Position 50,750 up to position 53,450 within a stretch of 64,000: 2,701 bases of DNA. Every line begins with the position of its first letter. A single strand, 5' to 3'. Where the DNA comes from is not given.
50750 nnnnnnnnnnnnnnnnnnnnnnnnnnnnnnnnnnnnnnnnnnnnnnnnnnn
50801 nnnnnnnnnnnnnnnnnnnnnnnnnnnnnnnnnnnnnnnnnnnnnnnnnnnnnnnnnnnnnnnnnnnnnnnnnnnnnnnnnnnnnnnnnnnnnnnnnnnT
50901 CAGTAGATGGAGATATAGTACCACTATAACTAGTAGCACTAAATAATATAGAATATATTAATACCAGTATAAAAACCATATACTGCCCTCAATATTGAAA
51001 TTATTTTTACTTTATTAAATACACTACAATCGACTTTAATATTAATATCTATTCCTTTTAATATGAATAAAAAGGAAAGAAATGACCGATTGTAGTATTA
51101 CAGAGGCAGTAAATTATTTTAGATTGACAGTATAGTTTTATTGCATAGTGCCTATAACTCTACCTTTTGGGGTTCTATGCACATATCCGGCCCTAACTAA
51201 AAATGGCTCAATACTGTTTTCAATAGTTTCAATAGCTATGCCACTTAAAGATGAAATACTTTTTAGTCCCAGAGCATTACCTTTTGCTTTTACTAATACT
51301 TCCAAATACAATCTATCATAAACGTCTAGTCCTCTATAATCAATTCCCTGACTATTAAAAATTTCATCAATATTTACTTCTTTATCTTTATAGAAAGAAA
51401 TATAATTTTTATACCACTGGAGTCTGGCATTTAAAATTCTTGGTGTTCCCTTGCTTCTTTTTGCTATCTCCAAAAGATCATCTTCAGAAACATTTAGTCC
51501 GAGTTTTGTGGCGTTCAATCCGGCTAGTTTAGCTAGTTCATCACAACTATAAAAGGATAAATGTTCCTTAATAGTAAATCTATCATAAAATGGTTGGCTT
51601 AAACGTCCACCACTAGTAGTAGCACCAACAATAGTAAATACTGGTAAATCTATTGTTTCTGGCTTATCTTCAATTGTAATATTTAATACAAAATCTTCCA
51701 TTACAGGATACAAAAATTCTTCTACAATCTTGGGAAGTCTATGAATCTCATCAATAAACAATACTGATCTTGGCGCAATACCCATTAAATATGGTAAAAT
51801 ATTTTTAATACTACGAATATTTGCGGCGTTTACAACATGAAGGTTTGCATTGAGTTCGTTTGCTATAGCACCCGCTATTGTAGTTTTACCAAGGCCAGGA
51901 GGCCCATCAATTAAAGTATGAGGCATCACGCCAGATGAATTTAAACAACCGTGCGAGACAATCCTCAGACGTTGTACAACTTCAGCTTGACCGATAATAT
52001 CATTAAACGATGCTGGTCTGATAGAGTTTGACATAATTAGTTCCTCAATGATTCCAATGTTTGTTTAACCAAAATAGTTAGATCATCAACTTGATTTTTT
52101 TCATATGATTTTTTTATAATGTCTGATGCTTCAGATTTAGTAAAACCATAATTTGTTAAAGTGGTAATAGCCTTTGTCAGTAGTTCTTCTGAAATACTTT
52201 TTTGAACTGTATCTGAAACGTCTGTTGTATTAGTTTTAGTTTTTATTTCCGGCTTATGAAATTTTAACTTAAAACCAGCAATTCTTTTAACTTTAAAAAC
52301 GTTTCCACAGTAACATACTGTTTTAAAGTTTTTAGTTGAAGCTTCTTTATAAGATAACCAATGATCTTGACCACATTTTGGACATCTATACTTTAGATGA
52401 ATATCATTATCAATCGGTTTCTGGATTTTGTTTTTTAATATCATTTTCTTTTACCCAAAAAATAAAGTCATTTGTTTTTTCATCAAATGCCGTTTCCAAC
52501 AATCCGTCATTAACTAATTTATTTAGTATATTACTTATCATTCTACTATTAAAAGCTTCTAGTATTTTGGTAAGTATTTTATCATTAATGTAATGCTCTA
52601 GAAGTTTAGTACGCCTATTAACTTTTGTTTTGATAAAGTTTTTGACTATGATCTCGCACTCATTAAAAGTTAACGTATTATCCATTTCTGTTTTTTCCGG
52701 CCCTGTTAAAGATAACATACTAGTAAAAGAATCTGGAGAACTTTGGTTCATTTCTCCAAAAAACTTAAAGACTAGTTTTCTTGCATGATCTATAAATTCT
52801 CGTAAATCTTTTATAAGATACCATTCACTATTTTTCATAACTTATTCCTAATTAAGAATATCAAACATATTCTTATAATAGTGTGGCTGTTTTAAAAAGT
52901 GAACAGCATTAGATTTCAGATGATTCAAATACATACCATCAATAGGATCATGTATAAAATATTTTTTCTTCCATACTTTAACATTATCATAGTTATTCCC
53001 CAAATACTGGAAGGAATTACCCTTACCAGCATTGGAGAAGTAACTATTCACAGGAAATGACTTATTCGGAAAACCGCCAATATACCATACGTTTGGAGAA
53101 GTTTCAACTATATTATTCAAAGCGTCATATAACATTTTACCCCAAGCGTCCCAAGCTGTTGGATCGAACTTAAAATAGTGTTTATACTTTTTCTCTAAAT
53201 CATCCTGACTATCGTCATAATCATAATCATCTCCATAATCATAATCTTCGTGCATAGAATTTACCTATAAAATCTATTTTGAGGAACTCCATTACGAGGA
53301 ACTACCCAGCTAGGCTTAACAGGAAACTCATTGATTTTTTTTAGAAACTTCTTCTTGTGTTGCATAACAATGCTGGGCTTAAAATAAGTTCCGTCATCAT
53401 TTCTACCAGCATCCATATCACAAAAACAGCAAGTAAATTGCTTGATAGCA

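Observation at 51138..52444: Phage RuvB paired with a Zn-ribbon protein carrying only a RuvA domain-III-like tail: possible minimal RuvA substitute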

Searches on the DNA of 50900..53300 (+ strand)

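Call 5: search_dna_similar(query=window:50900-53300:+, collection=phages, mode=distant, max_rows=30)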
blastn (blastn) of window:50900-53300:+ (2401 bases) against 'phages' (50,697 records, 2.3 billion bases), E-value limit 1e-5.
Records with a match: 1; places in all: 1; records where one place covers at least 80% of the query: 0.
Best place of each record, by identity: 60-80% 1.
By first word of the organism name: Staphylococcus 1.
By host as written in the record: Staphylococcus aureus 1.
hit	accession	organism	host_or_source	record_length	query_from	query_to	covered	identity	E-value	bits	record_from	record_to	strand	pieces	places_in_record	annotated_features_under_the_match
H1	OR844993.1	Staphylococcus phage SA 1306 Kay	Staphylococcus aureus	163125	772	865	4%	76.6%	1e-9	72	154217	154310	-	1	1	record has no annotation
